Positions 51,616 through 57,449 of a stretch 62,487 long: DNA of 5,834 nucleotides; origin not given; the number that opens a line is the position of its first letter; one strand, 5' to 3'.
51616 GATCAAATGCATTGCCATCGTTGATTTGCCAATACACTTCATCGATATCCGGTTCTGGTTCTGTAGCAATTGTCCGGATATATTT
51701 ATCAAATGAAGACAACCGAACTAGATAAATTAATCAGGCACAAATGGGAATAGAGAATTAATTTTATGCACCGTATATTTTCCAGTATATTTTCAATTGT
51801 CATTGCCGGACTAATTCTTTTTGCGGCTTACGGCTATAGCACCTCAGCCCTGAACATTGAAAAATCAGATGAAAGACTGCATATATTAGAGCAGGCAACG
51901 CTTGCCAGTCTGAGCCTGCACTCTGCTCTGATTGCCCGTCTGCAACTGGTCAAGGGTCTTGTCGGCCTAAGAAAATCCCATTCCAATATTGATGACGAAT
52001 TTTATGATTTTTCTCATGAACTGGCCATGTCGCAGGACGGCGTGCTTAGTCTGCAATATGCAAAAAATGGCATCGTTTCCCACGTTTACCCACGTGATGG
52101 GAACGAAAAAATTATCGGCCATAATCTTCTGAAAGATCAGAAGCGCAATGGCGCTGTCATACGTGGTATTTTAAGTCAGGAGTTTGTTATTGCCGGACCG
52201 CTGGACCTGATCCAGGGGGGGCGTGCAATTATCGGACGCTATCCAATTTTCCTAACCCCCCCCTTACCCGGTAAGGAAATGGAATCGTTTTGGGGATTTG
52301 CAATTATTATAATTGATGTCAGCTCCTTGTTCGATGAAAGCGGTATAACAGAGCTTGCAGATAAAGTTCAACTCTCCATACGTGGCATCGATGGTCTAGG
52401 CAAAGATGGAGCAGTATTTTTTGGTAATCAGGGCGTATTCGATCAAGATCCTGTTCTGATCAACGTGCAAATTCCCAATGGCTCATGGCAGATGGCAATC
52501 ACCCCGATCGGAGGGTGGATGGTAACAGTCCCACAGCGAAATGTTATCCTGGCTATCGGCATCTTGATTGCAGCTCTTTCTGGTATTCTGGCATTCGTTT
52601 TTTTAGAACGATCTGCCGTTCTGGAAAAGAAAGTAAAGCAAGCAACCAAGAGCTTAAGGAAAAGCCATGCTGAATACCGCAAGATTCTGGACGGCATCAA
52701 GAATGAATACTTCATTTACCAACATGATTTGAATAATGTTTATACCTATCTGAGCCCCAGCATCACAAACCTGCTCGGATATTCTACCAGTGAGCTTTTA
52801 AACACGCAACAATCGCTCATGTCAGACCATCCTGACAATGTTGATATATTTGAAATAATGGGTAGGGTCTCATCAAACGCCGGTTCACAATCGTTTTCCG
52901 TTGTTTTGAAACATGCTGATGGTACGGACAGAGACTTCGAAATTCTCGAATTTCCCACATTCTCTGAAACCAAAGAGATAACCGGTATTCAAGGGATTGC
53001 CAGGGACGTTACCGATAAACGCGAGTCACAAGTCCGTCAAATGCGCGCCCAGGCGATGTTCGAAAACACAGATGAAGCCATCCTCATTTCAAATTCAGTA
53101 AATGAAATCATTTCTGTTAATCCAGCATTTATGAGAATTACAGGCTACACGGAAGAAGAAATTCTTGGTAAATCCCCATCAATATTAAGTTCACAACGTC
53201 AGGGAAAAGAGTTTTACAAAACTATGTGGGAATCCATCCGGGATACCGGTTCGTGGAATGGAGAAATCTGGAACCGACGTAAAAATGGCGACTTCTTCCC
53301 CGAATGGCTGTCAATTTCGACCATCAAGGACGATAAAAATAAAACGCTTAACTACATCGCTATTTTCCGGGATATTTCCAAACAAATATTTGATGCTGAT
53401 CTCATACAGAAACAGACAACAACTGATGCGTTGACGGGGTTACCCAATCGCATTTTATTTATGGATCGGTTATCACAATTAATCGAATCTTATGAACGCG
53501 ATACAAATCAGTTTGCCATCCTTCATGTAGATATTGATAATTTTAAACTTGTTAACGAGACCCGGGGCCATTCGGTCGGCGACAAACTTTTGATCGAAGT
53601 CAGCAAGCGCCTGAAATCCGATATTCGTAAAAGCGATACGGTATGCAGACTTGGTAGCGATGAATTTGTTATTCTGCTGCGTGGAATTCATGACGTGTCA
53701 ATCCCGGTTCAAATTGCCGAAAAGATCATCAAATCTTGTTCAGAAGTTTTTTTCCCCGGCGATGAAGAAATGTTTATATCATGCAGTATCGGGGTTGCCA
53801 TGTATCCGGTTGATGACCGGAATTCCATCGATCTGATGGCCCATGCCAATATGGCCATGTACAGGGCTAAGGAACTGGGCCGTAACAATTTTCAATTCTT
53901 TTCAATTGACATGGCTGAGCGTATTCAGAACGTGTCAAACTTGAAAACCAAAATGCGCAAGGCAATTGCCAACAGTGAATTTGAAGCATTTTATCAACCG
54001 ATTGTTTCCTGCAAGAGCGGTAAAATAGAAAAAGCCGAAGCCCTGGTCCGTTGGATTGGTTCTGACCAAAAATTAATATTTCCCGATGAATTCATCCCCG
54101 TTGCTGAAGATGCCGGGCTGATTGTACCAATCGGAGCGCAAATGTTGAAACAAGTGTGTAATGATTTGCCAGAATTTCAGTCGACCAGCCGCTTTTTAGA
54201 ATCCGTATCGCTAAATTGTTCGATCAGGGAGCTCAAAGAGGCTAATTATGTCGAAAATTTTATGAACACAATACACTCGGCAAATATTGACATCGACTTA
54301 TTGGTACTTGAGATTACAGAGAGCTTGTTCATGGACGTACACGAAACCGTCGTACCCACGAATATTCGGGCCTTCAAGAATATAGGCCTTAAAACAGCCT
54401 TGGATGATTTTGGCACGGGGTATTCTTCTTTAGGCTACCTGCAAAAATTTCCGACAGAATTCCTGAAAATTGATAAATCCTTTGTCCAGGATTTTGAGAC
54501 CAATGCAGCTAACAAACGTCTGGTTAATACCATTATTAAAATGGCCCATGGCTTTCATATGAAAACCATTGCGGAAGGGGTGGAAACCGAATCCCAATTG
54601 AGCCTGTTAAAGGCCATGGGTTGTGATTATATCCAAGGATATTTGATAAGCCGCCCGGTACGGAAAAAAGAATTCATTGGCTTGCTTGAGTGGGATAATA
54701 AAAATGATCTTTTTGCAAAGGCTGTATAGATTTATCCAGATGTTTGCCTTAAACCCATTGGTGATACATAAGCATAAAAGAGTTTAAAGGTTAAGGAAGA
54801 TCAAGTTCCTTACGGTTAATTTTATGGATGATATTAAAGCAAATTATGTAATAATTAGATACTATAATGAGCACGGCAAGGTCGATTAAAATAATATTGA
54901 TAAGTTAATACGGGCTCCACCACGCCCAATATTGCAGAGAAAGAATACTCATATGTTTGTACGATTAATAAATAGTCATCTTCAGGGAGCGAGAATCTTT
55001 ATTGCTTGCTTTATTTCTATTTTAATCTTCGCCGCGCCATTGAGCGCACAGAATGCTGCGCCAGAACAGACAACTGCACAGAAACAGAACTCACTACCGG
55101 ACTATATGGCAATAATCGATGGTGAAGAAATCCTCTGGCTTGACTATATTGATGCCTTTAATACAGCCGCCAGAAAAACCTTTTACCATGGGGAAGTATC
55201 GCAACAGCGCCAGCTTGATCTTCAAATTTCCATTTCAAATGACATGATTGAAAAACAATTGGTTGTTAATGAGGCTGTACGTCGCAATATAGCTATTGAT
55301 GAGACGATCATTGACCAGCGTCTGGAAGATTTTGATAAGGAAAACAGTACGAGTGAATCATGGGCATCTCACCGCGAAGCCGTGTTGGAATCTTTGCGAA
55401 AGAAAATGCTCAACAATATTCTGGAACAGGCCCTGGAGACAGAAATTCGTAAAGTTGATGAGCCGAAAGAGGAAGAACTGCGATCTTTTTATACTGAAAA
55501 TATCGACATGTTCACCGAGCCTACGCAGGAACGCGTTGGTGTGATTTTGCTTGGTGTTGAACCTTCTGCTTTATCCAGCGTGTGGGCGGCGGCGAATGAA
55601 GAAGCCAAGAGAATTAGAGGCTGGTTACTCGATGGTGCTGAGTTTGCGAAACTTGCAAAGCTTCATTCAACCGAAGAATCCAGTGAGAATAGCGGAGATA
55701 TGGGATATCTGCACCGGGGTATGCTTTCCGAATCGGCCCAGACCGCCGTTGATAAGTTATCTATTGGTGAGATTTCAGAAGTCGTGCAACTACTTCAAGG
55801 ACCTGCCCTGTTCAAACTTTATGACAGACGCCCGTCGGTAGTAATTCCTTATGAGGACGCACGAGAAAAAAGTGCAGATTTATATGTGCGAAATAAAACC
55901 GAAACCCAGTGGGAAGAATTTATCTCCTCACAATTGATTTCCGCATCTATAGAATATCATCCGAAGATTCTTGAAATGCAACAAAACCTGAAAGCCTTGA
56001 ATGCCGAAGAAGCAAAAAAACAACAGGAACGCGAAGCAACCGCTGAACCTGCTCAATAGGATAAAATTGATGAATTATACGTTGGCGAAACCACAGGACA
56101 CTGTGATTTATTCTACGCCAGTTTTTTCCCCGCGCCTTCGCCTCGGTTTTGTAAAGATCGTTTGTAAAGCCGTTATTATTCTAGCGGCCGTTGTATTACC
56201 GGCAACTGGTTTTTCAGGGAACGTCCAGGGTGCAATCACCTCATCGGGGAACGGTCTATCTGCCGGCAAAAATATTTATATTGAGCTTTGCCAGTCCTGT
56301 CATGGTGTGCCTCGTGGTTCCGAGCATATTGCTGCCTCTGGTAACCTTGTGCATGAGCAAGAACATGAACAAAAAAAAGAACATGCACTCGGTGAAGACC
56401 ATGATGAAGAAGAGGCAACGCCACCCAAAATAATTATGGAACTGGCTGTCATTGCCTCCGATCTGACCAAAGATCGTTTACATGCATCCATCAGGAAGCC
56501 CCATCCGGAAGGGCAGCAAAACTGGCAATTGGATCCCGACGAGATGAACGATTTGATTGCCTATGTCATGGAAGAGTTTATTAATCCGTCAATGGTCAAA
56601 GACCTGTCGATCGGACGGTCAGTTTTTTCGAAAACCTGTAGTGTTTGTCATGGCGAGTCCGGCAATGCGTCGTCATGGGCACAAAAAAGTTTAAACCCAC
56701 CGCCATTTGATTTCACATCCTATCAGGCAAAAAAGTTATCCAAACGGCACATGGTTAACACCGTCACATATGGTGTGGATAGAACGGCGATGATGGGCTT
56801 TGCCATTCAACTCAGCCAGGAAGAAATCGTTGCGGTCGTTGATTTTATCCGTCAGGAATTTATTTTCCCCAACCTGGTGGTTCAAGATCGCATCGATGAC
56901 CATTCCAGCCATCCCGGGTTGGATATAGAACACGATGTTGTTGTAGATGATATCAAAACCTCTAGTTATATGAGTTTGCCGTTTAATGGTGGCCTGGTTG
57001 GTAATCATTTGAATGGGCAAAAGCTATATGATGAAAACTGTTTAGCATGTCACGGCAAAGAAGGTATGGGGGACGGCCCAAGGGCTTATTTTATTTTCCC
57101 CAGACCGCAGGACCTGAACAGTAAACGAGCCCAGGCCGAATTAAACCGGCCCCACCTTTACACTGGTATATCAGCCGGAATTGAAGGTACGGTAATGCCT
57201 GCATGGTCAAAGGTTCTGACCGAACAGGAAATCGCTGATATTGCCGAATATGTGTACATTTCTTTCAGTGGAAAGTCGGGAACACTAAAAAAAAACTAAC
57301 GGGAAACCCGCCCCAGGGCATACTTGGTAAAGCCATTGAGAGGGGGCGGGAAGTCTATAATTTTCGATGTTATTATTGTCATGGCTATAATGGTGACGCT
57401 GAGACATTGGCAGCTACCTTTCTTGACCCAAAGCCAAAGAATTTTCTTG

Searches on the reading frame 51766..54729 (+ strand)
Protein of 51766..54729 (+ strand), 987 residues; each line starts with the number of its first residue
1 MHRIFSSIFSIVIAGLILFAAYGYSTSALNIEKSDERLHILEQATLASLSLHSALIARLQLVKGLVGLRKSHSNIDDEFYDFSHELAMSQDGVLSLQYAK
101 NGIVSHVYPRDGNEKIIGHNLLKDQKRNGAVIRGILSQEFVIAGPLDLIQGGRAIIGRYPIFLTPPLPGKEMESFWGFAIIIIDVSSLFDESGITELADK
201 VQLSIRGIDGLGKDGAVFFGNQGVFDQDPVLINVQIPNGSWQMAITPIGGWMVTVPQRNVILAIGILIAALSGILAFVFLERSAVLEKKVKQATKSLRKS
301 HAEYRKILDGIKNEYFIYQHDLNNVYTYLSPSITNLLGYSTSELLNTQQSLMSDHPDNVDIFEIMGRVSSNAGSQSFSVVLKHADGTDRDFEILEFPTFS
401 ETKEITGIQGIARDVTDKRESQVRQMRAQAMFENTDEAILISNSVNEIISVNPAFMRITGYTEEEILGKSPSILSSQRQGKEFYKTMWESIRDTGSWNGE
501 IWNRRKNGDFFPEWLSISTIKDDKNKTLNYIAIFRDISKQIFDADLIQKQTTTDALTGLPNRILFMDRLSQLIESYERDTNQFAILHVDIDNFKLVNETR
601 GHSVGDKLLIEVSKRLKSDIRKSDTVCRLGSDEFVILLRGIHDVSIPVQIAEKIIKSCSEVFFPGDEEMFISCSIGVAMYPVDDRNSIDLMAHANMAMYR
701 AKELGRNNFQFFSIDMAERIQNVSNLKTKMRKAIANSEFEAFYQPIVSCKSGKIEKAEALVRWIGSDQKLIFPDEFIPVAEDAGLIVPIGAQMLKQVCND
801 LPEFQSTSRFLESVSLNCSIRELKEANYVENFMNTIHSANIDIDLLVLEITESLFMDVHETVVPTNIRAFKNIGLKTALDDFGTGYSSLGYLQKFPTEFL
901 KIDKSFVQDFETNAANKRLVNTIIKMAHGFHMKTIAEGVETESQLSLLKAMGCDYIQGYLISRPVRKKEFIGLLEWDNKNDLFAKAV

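Call 25: search_protein_families(library=pfam, proteins=[window:51766-54729:+], max_evalue=0.001)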
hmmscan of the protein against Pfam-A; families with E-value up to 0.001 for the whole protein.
window:51766-54729:+ (987 aa): 8 families
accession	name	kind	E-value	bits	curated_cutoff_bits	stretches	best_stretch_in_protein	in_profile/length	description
PF00563.25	EAL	-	3.3e-66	223.5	31.3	1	730-964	4-236/236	EAL domain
PF00990.26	GGDEF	-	2.5e-44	151.3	23.8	1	552-708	2-161/161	Diguanylate cyclase, GGDEF domain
PF13426.13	PAS_9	-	1.4e-28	99.6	27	2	437-538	2-102/103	PAS domain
PF00989.32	PAS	-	6.3e-20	71.7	22.6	2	429-537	4-113/113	PAS fold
PF08447.18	PAS_3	-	7e-14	52.3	25.6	1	448-533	1-88/89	PAS fold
PF03924.19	CHASE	-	7.1e-12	45.9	25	1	103-211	66-181/189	CHASE domain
PF08448.16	PAS_4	-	1e-07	32.6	23.1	0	321-420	12-110/110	PAS fold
PF13188.13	PAS_8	-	2.1e-07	31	21.8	1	429-469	4-41/65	PAS domain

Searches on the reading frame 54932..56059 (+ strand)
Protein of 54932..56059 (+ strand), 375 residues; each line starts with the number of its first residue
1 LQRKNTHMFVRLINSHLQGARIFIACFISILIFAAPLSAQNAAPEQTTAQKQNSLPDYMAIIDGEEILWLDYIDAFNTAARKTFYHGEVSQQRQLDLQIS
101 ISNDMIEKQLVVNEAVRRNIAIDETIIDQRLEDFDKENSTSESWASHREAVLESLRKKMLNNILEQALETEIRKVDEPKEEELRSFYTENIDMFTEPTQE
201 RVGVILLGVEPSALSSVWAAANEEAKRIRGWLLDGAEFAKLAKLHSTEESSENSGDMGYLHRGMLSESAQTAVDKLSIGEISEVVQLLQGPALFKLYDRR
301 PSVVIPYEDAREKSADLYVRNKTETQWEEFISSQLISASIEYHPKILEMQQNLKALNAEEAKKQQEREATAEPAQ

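Call 25: search_protein_families(library=pfam, proteins=[window:54932-56059:+], max_evalue=0.001)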
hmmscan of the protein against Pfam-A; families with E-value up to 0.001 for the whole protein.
window:54932-56059:+ (375 aa): 3 families
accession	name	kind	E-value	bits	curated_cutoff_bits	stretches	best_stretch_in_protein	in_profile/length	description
PF00639.27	Rotamase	-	1.7e-12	48.6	21.7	1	205-296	2-95/97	PPIC-type PPIASE domain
PF13145.12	Rotamase_2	-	6.9e-11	43.5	27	1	178-312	1-121/121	PPIC-type PPIASE domain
PF13616.12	Rotamase_3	-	3.3e-08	34.5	22.5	1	219-290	34-106/116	PPIC-type PPIASE domain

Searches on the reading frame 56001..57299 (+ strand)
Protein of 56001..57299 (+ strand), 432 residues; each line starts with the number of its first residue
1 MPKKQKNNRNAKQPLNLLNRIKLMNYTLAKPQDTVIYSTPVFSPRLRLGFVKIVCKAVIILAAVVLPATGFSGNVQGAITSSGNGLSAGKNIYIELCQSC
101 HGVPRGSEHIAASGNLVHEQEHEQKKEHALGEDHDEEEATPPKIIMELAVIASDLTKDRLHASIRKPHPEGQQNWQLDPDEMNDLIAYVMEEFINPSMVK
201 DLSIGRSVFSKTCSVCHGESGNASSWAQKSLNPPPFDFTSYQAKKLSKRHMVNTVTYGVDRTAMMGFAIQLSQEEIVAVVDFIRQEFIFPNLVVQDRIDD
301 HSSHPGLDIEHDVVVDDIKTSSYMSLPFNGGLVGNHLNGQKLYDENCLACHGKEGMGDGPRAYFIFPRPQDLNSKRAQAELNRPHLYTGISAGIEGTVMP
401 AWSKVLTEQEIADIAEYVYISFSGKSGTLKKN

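Call 57: search_protein_families(library=pfam, proteins=[window:56001-57299:+], max_evalue=0.01)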
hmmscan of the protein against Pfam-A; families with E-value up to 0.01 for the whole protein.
window:56001-57299:+ (432 aa): 6 families
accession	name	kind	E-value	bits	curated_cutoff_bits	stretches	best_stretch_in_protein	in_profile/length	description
PF13442.11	Cytochrome_CBB3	-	1.1e-31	109.4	27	3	337-418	4-68/68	Cytochrome C oxidase, cbb3-type, subunit III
PF00034.26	Cytochrom_C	-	6.5e-27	95.1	21.3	3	338-418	3-86/90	Cytochrome c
PF14495.11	Cytochrom_C550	-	5.6e-05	23.3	27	0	337-351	27-41/136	Cytochrome c-550 domain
PF22113.1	Mtrc-MtrF_II-IV_dom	-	0.00021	21.3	30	0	329-354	141-166/176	Outer membrane cytochrome MtrC/MtrF-like, domains II/IV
PF02167.20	Cytochrom_C1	-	0.0037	17.4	22.8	0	87-104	16-33/219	Cytochrome C1 family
PF11845.13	Tll0287-like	-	0.0069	17.3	24.1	0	344-354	101-111/144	Tll0287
